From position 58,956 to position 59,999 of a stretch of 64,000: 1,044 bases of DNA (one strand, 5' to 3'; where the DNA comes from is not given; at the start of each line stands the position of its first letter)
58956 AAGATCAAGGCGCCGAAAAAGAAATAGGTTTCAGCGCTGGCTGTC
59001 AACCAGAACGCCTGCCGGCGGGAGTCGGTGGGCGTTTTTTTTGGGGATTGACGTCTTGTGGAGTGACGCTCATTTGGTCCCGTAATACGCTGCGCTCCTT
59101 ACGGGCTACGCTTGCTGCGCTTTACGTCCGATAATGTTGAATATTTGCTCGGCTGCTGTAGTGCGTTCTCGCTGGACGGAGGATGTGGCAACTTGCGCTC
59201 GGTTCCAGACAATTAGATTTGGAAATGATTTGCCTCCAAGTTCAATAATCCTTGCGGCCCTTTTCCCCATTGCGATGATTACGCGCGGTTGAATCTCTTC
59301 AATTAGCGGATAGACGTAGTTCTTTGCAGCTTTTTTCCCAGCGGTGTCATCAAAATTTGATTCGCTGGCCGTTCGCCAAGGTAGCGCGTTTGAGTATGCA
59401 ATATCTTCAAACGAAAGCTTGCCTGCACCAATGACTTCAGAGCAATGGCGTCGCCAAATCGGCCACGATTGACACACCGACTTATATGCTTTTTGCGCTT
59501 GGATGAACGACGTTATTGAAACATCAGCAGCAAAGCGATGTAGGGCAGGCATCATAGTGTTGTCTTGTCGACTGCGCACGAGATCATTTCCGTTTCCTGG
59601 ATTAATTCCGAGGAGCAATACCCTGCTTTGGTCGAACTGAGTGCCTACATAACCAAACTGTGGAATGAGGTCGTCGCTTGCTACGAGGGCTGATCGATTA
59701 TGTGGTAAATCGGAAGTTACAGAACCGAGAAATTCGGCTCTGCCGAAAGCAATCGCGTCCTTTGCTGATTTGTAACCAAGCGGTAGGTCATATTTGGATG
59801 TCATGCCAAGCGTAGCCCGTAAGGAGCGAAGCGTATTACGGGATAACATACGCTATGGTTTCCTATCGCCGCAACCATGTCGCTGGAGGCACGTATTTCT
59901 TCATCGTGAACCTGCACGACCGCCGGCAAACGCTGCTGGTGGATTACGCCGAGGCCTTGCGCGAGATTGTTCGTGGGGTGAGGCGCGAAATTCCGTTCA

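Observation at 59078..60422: RAYT locus in which a near-perfect inverted REP pair brackets a 0.7-kb cargo ORF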

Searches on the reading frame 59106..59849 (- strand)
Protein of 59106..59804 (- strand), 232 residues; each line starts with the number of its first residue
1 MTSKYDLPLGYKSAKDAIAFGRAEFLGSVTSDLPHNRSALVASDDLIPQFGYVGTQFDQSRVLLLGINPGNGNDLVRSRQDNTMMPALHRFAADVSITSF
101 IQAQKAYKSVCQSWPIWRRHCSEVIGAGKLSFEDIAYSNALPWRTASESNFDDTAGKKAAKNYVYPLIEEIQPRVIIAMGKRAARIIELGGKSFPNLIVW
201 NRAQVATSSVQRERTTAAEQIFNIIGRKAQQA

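Call 5: search_protein_families(library=pfam, proteins=[window:59106-59804:-], max_evalue=0.01)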
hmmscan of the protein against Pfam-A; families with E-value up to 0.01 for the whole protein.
window:59106-59804:- (232 aa): 1 family
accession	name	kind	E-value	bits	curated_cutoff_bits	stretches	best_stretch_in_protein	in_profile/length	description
PF03167.25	UDG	-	3.7e-05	24.3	24.3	1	59-190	7-101/141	Uracil DNA glycosylase superfamily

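Call 6: find_homologous_proteins(query=window:59106-59804:-, max_evalue=0.001)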
Query window:59106-59804:- (232 aa): 169 proteins with E <= 0.001 among 558 candidates; the best 120 are listed.
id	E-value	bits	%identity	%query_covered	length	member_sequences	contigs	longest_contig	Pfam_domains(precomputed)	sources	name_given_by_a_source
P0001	1.4e-143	494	96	100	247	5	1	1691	-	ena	-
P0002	3.9e-121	421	82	99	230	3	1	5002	-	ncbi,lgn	-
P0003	2.6e-119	415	78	99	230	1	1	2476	PF03167.26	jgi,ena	-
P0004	1.2e-109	383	74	99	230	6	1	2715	-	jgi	-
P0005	5.0e-102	359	68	96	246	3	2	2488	-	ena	-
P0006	2.3e-100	353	70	96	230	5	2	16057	-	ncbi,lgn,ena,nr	ncbi:MAG: hypothetical protein K1X42_17620 [Opitutaceae bacterium]|nr:hypothetical protein [Opitutac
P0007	1.8e-85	304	57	98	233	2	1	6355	-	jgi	-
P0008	2.1e-85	304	56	98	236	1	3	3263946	-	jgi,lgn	jgi:hypothetical protein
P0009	1.0e-84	302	59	99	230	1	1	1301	-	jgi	jgi:hypothetical protein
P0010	1.3e-84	302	58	98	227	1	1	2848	-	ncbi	-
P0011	1.1e-82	295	63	90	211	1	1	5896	-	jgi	jgi:hypothetical protein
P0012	1.3e-82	295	58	96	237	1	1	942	-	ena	-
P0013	5.0e-81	290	58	96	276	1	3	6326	-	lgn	-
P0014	1.1e-79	286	59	95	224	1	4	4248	-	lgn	-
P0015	4.3e-79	284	54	96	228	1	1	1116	-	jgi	jgi:hypothetical protein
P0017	9.4e-79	282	58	91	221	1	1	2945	PF03167.26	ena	-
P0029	3.1e-76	274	56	95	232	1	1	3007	PF03167.26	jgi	jgi:hypothetical protein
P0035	1.5e-75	272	57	95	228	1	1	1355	PF03167.26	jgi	jgi:hypothetical protein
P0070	7.9e-70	253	52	94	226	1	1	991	PF03167.26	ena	-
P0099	1.7e-66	242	53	88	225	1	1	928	PF03167.26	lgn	-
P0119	1.7e-63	233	48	94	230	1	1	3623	PF03167.26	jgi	jgi:hypothetical protein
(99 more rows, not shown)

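Call 9: find_encoding_contigs(protein=P0001, flank=10000, max_places=6)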
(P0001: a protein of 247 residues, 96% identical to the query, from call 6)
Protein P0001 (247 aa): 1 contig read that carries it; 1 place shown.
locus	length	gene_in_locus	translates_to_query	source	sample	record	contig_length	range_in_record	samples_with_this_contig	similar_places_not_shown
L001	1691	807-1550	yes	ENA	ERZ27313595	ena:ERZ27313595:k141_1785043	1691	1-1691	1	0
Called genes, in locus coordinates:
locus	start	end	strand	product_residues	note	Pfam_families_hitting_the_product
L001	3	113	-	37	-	?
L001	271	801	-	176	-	PF01797:Y1_Tnp (weak)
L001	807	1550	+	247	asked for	-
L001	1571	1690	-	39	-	?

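Call 10: find_encoding_contigs(protein=P0002, flank=10000, max_places=6)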
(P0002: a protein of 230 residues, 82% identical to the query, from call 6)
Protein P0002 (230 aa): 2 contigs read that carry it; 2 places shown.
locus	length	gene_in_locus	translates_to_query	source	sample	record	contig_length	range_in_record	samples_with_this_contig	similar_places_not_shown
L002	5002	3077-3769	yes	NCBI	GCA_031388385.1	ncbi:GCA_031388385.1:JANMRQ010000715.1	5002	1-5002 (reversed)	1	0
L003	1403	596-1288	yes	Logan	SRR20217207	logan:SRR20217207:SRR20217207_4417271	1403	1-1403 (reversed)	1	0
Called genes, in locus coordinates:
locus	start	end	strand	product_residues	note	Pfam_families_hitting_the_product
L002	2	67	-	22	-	?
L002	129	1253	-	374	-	PF02655:ATP-grasp_3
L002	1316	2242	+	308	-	PF14397:ATPgrasp_ST (faint), PF02655:ATP-grasp_3 (weak), PF08443:RimK, PF02955:GSH-S_ATP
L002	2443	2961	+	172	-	-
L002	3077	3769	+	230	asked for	-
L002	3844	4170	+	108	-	PF05973:Gp49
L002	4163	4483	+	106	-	PF12844:HTH_19 (faint), PF13560:HTH_31, PF01381:HTH_3, PF13443:HTH_26 (weak)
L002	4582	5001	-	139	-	?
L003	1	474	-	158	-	?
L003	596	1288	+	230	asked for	-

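Call 27: search_protein_families(library=pfam, proteins=[L002:2443-2961:+], max_evalue=0.1)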
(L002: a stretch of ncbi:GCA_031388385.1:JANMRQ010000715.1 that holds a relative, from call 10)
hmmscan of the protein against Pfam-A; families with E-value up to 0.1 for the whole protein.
L002:2443-2961:+ (172 aa): 0 families

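Call 28: search_protein_families(library=padloc, proteins=[window:59106-59804:-, L002:2443-2961:+], max_evalue=0.1)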
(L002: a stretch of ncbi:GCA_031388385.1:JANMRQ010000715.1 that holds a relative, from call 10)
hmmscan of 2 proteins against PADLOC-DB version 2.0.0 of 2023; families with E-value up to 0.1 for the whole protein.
window:59106-59804:- (232 aa): 0 families

L002:2443-2961:+ (172 aa): 0 families

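Call 29: search_protein_families(library=ncbifam, proteins=[window:59106-59804:-], max_evalue=0.1)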
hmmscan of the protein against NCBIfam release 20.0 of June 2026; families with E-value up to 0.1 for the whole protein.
window:59106-59804:- (232 aa): 2 families
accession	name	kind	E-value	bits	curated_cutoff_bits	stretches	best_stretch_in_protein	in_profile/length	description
NF040953.1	Arch_udg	equivalog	0.0031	17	250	1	157-194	96-134/184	type-4 uracil-DNA glycosylase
TIGR00758.1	UDG_fam4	subfamily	0.015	15.1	125.3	1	130-187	59-115/173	uracil-DNA glycosylase, family 4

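Call 35: find_related_loci(query=window:59106-59804:-, collection=metagenome_contigs, flank=4000)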
Query window:59106-59804:- (232 aa) in metagenome_contigs; peptide patterns used: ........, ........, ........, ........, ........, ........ (x = any residue, [..] = any of these).
195 stretches matched a pattern; 1 encode a relative of the query (tblastn E <= 1e-3); 1 distinct loci.
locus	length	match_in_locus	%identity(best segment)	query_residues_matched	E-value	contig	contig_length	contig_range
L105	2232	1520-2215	99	1-232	1e-170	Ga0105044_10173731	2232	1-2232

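Call 36: find_encoding_contigs(protein=P0003, flank=5000, max_places=4)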
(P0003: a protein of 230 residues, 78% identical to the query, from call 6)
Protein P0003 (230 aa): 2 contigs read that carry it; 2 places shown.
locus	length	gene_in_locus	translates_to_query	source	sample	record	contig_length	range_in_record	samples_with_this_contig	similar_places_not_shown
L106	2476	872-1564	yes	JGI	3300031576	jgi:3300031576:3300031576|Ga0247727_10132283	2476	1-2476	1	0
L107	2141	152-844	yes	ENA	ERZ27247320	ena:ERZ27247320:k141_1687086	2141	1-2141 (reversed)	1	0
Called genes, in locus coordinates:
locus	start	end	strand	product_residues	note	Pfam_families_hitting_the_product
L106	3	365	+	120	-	PF13683:rve_3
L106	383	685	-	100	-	-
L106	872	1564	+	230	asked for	PF03167:UDG (faint)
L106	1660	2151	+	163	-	-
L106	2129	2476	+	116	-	?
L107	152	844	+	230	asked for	PF03167:UDG (faint)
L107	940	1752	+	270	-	PF14355:Abi_C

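Call 37: find_encoding_contigs(protein=P0004, flank=5000, max_places=4)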
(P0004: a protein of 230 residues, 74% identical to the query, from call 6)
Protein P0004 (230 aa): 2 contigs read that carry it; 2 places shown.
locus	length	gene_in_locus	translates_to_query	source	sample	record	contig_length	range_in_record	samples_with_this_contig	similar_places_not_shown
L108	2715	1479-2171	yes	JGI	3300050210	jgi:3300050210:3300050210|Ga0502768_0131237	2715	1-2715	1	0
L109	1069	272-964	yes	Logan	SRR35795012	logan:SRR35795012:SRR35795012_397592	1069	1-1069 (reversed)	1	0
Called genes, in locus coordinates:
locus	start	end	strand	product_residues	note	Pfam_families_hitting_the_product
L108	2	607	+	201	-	?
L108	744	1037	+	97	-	-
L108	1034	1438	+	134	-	-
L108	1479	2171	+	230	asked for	-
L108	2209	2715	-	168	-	?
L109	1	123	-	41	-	?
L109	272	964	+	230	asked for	-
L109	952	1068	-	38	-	?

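Call 38: find_encoding_contigs(protein=P0006, flank=6000, max_places=4)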
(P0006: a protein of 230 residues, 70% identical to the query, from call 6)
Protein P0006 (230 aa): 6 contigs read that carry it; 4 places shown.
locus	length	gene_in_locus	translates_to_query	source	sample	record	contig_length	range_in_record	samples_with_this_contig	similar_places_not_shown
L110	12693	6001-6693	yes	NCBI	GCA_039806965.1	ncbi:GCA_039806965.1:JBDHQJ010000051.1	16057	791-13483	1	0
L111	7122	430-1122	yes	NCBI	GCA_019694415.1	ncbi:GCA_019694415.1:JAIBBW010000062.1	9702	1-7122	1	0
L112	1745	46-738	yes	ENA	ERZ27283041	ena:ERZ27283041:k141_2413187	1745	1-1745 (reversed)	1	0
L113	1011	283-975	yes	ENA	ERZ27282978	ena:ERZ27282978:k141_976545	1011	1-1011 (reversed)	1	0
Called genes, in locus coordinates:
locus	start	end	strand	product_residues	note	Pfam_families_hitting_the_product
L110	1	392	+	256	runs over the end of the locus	-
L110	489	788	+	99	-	-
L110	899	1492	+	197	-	-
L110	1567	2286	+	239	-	-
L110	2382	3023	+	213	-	-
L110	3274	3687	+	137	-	-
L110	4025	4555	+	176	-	PF13328:HD_4, PF01966:HD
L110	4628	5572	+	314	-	-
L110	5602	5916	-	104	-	-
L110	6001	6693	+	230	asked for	-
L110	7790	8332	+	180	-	-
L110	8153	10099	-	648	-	PF07721:TPR_4 (faint), PF13424:TPR_12, PF13432:TPR_16, PF14559:TPR_19 (weak), PF13424:TPR_12 (weak), PF13432:TPR_16, PF10373:EST1_DNA_bind (weak), PF14559:TPR_19, +16 more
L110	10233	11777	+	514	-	PF01442:Apolipoprotein (weak), PF02646:RmuC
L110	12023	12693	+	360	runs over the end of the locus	PF02253:PLA1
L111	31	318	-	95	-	-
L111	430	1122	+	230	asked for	-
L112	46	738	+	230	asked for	-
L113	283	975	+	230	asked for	-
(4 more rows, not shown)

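Call 54: search_solved_structures(query=A1, max_evalue=1, show_alignments=1)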
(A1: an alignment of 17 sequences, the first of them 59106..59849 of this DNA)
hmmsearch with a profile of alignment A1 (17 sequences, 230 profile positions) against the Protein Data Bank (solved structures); distinct sequences matched with E-value up to 1: 0.

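Call 66: search_dna_similar(query=window:59106-59804:-, collection=plasmids, mode=protein, max_evalue=0.00001, max_rows=15)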
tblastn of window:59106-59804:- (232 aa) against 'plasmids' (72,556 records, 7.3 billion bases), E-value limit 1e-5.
No match.

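Call 75: predict_structure(alignment_id=A5)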
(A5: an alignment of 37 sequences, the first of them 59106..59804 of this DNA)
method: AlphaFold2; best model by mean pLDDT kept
length: 232 residues; sequences in the alignment: 37
mean_pLDDT: 90.7   pTM: 0.89
mean pLDDT of the five models: 90.7, 89.5, 89.2, 88.8, 88.3
residues with pLDDT >= 90: 172; 70-90: 44; 50-70: 9; < 50: 7
segments of 3 or more residues with pLDDT < 50: 1-5
pLDDT, mean of each block of 10 residues (from residue 1): 65 98 96 90 94 95 87 80 96 98 96 84 87 95 91 96 98 96 96 95 90 94 75 49
secondary structure, 60 per line:
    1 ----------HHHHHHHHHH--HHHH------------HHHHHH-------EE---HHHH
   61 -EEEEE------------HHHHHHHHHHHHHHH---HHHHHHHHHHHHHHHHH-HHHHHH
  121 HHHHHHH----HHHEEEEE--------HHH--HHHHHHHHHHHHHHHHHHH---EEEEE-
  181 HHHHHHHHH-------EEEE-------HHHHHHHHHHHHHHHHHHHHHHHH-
elements in order: H11-20 H23-26 H39-44 H57-60 E62-66 H79-93 H97-113 H115-127 E135-139 H153-171 E175-179 H181-189 E197-200 H208-231

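Call 77: fold_search(model_id=the predicted structure, library=pdb)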
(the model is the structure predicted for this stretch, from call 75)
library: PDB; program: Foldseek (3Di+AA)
matches with E <= 10: 464; with E <= 0.001: 10
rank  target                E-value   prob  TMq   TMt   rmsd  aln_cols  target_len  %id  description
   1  1l9g                  2.0e-04  1.00  0.47  0.55   6.4       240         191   13  CRYSTAL STRUCTURE OF URACIL-DNA GLYCOSYLASE FROM T. MARITIMA (released 2003-05-27)
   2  1ui0                  4.3e-04  1.00  0.43  0.50   7.8       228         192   13  Crystal Structure Of Uracil-DNA Glycosylase From Thermus Thermophilus HB8 (released 2003-10-14)
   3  6ioc                  5.1e-04  1.00  0.46  0.49   9.0       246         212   10  The structure of the H109Q mutant of UdgX in complex with uracil (released 2019-07-24)
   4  6l5a                  5.1e-04  1.00  0.40  0.44   9.1       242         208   14  The structure of the UdgX mutant H109E at a pre-excision state (released 2020-10-28)
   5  8iis                  6.3e-04  1.00  0.45  0.48   8.8       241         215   12  MsmUdgX H109S/R184A double mutant (released 2023-06-21)
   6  5h98_A                6.7e-04  1.00  0.41  0.43   9.0       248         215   17  Crystal structure of Geobacter metallireducens SMUG1 (released 2016-04-27)
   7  8iif                  8.8e-04  1.00  0.45  0.50   8.6       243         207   12  H109A mutant of uracil DNA glycosylase X (released 2023-06-21)
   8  1ui1                  9.3e-04  1.00  0.46  0.55   6.6       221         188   14  Crystal Structure Of Uracil-DNA Glycosylase From Thermus Thermophilus HB8 (released 2003-10-14)
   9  8iij                  9.8e-04  1.00  0.45  0.49   9.2       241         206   11  H109G mutant of uracil DNA glycosylase X (released 2023-06-21)
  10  6iob                  9.8e-04  1.00  0.42  0.45   8.4       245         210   11  The structure of the H109A mutant of UdgX in complex with uracil (released 2019-07-24)
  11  1vk2                  1.0e-03  1.00  0.43  0.51   7.6       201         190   13  Crystal structure of Uracil-DNA glycosylase (TM0511) from Thermotoga maritima at 1.90 A resolution (released 2004-05-04)
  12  6ajq                  1.1e-03  1.00  0.45  0.50   8.3       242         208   12  E52Q mutant form of Uracil DNA glycosylase X from Mycobacterium smegmatis. (released 2019-05-29)
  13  6l5b                  1.2e-03  1.00  0.41  0.44   9.2       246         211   13  The structure of the UdgX mutant H109E at a post-excision state (released 2020-10-28)
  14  8iil                  1.3e-03  1.00  0.45  0.50   9.2       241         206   11  Complex form of MsmUdgX H109G mutant and uracil- obtained from uracil DNA (ttUtt) post its cleavage by MsmUdgX H109G (released 2023-06-21)
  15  8iin                  1.3e-03  1.00  0.45  0.50   9.2       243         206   11  Complex form of MsmUdgX H109K mutant and uracil- obtained from uracil DNA (ttUtt) post its cleavage by MsmUdgX H109K (released 2023-06-21)
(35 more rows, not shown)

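Call 80: find_encoding_contigs(protein=P0008, flank=10000, max_places=2)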
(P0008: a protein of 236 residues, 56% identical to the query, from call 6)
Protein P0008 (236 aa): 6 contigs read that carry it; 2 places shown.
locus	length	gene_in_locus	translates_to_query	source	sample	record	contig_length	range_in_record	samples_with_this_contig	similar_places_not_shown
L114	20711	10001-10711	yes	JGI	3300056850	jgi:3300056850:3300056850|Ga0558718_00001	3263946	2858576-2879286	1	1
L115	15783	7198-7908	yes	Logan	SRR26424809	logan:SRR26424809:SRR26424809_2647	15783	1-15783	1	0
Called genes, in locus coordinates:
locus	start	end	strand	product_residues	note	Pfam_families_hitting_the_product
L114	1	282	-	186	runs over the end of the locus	PF13183:Fer4_8, PF13237:Fer4_10 (weak), PF13534:Fer4_17, PF12838:Fer4_7 (weak), PF13187:Fer4_9 (weak)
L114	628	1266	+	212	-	PF01914:MarC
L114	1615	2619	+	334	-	PF13280:WYL, PF25583:WCX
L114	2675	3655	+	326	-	PF00226:DnaJ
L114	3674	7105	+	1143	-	PF13482:RNase_H_2, PF01443:Viral_helicase1 (faint), PF13245:AAA_19 (weak), PF13604:AAA_30, PF13086:AAA_11 (weak), PF13087:AAA_12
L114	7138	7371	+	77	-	PF02604:PhdYeFM_antitox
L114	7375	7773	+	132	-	PF01850:PIN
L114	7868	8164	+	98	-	PF08681:TacA1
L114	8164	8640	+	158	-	PF00583:Acetyltransf_1, PF13673:Acetyltransf_10, PF13508:Acetyltransf_7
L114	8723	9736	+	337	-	PF04471:Mrr_cat, PF22722:NA-iREase1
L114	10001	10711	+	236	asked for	-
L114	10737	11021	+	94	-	PF10387:DUF2442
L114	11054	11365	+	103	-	PF01909:NTP_transf_2, PF18765:Polbeta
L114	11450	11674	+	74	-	PF04255:DUF433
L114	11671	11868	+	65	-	PF18480:DUF5615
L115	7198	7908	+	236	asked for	-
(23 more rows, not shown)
